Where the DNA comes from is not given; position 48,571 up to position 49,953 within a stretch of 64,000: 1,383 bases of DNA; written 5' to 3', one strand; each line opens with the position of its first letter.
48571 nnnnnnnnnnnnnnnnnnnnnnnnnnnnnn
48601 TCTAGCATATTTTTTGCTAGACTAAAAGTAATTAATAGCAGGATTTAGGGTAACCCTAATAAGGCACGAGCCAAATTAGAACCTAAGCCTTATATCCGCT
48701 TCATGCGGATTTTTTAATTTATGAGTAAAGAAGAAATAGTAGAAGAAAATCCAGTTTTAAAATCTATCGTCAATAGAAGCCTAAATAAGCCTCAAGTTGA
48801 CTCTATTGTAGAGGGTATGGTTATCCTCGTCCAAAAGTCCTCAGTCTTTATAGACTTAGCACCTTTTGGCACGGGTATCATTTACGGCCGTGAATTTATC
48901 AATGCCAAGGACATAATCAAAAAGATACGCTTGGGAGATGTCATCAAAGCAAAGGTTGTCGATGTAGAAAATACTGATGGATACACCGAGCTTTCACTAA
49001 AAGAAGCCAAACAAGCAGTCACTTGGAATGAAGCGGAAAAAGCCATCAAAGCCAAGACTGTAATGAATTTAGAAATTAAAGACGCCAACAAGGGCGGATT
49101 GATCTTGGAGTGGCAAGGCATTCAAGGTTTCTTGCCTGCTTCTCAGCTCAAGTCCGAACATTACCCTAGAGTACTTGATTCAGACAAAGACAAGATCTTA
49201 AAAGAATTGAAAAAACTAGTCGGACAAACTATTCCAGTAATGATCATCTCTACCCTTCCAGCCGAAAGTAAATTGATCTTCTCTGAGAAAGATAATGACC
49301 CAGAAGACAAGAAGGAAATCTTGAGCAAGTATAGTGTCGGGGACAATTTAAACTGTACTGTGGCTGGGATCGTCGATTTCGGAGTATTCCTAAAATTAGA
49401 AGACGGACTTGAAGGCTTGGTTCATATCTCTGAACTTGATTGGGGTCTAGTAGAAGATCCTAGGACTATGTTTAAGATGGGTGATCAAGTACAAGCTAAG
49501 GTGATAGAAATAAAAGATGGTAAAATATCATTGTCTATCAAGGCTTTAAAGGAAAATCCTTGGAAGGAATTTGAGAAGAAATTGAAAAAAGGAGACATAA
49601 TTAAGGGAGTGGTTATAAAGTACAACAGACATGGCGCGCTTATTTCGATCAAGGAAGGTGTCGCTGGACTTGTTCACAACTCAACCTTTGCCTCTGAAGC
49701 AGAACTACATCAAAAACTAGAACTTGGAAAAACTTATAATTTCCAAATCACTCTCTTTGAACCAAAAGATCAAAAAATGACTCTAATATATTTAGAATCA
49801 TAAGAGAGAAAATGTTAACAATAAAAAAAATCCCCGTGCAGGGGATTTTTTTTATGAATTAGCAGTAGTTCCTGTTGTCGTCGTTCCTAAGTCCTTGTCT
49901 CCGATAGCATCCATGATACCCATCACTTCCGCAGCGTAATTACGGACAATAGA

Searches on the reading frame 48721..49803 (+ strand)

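Call 59: search_protein_families(library=pfam, proteins=[window:48721-49803:+], max_evalue=0.01)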
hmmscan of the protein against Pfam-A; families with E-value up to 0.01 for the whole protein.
window:48721-49803:+ (360 aa): 6 families
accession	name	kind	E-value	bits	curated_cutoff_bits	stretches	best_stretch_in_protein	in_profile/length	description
PF00575.29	S1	-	9e-38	129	22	4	205-274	3-74/74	S1 RNA binding domain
PF21543.3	CvfB_2nd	-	2.9e-09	37.2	27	0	58-94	40-75/76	Virulence regulatory factor CvfB, second domain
PF23459.1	S1_RRP5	-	3.3e-09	37.6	27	1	288-337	1-52/72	RRP5 S1 domain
PF21710.3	Spt6_S1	-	9.2e-07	29.5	27.5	0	219-273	29-84/91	Spt6, S1/OB domain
PF13509.12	S1_2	-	6.5e-05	23.4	21.8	0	211-240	6-35/61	S1 domain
PF24685.1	OB_RRP5_4th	-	0.00017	21.9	31.5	0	231-265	38-72/92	RRP5 OB-fold domain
